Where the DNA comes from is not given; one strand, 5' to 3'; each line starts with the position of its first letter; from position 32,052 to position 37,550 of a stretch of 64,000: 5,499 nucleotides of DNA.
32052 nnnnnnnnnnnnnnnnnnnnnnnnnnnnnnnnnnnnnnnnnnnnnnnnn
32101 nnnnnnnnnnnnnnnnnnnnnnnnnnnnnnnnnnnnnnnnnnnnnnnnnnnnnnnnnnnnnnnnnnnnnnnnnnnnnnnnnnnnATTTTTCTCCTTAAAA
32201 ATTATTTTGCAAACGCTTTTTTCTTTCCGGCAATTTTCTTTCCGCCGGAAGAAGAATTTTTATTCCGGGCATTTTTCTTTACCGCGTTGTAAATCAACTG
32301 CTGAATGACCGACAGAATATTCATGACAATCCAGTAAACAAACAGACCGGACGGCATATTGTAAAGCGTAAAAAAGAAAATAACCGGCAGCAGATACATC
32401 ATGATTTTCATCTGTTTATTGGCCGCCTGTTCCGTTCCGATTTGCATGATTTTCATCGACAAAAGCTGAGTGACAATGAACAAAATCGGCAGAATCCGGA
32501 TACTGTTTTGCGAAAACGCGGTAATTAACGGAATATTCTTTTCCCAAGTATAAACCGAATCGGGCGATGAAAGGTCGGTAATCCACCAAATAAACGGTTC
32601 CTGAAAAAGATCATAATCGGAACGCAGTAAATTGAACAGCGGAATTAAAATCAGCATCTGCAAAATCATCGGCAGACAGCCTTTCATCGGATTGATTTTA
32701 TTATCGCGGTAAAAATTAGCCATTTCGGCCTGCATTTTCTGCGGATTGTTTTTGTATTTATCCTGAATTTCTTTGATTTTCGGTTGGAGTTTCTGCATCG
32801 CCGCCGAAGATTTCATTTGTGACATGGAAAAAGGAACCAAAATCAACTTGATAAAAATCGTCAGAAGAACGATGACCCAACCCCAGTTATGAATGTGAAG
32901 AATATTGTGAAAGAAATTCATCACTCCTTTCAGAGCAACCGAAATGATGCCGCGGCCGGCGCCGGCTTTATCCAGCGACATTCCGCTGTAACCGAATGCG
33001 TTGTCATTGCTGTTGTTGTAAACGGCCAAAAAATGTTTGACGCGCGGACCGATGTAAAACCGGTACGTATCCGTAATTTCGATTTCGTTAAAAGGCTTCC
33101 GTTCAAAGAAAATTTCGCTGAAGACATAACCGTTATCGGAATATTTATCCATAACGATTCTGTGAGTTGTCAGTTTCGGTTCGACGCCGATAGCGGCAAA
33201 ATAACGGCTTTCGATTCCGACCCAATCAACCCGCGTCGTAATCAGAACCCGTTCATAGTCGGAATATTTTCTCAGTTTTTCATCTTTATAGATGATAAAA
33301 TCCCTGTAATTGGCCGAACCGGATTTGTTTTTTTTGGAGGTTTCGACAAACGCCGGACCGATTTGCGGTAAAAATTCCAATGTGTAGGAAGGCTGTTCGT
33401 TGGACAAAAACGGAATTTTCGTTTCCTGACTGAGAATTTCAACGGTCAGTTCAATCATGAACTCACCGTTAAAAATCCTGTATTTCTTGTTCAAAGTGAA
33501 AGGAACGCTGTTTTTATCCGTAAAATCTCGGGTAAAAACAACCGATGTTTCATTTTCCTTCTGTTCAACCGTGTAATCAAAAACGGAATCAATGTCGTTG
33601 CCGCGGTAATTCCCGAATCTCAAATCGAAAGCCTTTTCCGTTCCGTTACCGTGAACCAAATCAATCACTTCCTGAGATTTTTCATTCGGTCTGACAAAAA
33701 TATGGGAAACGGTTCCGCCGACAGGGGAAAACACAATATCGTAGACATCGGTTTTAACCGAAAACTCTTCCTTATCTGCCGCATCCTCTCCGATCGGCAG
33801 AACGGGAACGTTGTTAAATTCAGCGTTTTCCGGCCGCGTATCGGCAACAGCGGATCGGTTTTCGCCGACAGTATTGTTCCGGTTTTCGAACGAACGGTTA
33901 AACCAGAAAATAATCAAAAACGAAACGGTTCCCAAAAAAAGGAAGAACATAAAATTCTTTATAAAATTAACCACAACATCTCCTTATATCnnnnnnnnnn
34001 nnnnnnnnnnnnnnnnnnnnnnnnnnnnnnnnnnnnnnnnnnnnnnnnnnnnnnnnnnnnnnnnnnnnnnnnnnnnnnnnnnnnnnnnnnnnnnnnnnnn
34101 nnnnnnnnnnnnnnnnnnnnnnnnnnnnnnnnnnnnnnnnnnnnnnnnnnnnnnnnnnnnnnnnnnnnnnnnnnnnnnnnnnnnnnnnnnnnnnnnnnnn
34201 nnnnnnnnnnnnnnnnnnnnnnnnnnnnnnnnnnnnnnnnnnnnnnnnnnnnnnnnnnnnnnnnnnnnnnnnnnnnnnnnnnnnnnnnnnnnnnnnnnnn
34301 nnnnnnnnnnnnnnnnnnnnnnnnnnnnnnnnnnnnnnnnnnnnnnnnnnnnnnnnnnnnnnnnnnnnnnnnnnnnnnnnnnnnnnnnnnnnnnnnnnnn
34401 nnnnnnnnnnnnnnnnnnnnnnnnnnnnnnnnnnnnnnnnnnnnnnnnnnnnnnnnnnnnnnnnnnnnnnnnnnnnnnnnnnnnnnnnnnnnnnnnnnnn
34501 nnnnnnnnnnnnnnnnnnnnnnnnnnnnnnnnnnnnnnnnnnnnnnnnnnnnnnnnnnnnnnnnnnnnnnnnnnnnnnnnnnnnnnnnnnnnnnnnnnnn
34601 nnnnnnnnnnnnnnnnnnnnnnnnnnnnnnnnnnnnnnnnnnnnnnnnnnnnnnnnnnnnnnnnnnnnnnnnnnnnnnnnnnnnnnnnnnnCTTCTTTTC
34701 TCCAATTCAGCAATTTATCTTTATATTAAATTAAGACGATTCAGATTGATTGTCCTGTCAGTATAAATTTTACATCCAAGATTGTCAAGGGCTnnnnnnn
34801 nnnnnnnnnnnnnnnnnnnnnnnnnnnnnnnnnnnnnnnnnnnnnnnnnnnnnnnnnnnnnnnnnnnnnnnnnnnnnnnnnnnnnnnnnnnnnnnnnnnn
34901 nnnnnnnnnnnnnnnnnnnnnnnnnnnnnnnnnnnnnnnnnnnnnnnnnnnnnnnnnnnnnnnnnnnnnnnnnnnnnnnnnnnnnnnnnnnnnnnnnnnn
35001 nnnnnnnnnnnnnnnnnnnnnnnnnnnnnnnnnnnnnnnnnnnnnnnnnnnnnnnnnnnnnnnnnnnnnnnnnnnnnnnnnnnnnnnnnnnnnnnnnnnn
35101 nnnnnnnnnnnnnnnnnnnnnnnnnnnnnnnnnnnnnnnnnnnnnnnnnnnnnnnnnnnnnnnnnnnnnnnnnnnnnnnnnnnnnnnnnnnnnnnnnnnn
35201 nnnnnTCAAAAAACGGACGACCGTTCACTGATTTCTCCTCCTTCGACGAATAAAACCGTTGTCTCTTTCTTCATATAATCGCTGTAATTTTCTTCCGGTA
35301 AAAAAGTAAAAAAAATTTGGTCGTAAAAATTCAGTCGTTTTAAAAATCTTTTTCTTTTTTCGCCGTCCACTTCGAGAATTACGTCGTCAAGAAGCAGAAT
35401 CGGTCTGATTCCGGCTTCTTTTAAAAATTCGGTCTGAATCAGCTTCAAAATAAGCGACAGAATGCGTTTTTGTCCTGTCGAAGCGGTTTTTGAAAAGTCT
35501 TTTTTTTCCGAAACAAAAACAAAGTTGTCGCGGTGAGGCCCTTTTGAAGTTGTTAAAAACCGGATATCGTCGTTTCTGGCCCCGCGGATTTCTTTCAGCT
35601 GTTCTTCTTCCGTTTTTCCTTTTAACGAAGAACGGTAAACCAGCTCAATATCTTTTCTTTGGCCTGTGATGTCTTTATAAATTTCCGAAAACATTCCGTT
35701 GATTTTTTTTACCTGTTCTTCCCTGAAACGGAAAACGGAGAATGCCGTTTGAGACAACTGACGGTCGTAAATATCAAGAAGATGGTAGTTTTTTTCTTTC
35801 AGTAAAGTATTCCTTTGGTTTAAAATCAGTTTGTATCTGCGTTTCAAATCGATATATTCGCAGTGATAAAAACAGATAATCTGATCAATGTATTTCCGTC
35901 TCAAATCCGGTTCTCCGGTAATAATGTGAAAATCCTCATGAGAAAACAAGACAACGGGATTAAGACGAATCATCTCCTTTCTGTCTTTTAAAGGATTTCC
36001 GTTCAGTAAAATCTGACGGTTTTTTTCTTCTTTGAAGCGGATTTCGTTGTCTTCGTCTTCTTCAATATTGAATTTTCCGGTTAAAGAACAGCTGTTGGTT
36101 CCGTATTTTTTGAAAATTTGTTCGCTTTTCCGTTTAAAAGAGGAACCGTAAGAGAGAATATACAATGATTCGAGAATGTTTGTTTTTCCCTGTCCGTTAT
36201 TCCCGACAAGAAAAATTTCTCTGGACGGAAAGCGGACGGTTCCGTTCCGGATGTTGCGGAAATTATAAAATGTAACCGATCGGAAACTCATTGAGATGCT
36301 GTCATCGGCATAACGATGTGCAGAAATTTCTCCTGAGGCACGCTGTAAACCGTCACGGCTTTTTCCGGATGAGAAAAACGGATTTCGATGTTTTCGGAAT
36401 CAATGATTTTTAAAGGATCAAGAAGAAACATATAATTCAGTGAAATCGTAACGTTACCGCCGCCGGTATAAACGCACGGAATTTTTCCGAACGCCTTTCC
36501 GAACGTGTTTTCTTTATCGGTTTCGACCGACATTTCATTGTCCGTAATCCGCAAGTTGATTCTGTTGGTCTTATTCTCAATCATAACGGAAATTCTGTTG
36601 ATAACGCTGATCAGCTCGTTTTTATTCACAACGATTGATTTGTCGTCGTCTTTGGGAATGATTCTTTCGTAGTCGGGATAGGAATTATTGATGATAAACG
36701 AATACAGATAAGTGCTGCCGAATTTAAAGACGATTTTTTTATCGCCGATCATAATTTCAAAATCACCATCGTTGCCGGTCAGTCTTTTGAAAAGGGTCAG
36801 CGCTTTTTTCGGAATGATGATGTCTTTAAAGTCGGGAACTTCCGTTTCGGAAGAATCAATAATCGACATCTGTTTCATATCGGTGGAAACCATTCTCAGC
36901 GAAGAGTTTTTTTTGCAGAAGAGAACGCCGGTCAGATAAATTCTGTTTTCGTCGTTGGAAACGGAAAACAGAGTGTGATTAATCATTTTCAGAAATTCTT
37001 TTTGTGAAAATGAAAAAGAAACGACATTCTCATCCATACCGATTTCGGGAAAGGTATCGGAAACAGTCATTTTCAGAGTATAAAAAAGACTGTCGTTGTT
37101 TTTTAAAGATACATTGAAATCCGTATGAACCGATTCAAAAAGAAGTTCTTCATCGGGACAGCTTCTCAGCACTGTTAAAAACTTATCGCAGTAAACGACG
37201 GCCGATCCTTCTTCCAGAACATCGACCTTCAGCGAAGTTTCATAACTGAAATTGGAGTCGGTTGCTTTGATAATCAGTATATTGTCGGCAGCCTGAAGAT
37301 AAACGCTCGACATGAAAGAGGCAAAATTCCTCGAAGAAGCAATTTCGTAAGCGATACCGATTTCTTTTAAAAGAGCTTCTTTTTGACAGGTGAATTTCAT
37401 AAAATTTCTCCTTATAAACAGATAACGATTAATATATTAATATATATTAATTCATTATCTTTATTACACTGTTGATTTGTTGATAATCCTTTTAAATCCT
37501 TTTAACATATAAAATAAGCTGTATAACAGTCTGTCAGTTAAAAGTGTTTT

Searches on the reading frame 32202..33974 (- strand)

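Call 56: search_protein_families(library=pfam, proteins=[window:32202-33974:-], max_evalue=0.001)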
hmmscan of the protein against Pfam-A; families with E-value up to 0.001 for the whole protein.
window:32202-33974:- (590 aa): 2 families
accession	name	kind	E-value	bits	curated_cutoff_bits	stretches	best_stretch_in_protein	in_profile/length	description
PF02096.25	60KD_IMP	-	4.4e-56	189.8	35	1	364-563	1-162/163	60Kd inner membrane protein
PF14849.12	YidC_periplas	-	5.4e-08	33.5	24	1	72-317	3-258/283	YidC periplasmic domain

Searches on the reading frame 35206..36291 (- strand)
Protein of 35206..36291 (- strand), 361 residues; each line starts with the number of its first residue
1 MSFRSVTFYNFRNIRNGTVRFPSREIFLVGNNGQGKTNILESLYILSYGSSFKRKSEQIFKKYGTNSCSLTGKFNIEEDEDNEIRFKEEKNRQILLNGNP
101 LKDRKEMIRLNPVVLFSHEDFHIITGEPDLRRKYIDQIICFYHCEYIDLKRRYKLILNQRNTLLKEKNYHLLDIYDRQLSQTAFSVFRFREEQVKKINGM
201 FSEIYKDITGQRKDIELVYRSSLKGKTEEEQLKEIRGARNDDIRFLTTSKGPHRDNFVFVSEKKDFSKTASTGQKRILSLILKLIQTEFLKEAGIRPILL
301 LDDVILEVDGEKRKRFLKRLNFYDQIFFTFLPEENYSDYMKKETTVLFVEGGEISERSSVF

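Call 7: search_protein_families(library=pfam, proteins=[window:35206-36291:-])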
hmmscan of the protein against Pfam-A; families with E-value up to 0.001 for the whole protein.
window:35206-36291:- (361 aa): 4 families
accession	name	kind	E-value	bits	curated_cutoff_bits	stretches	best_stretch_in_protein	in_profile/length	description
PF02463.25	SMC_N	-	5.1e-15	55.9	40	1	5-338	4-204/220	RecF/RecN/SMC N terminal domain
PF13175.12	AAA_15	-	7.2e-11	42.7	32.1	1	1-333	1-274/374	AAA ATPase domain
PF13476.12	AAA_23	-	1.2e-05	26.5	27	1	8-236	4-190/201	AAA domain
PF13304.12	AAA_21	-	0.00069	20.2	27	1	27-87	3-73/304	AAA domain, putative AbiEii toxin, Type IV TA system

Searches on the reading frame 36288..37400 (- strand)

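Call 7: search_protein_families(library=pfam, proteins=[window:36288-37400:-])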
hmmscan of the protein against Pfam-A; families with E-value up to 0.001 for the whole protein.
window:36288-37400:- (370 aa): 3 families
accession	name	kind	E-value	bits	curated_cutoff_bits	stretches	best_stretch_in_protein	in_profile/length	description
PF02767.21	DNA_pol3_beta_2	-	1.4e-22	80.6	27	1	132-243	3-116/116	DNA polymerase III beta subunit, central domain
PF00712.24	DNA_pol3_beta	-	3.1e-21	76.2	24.4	1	1-102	1-103/120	DNA polymerase III beta subunit, N-terminal domain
PF02768.20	DNA_pol3_beta_3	-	2.2e-19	69.9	27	1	246-366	2-120/121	DNA polymerase III beta subunit, C-terminal domain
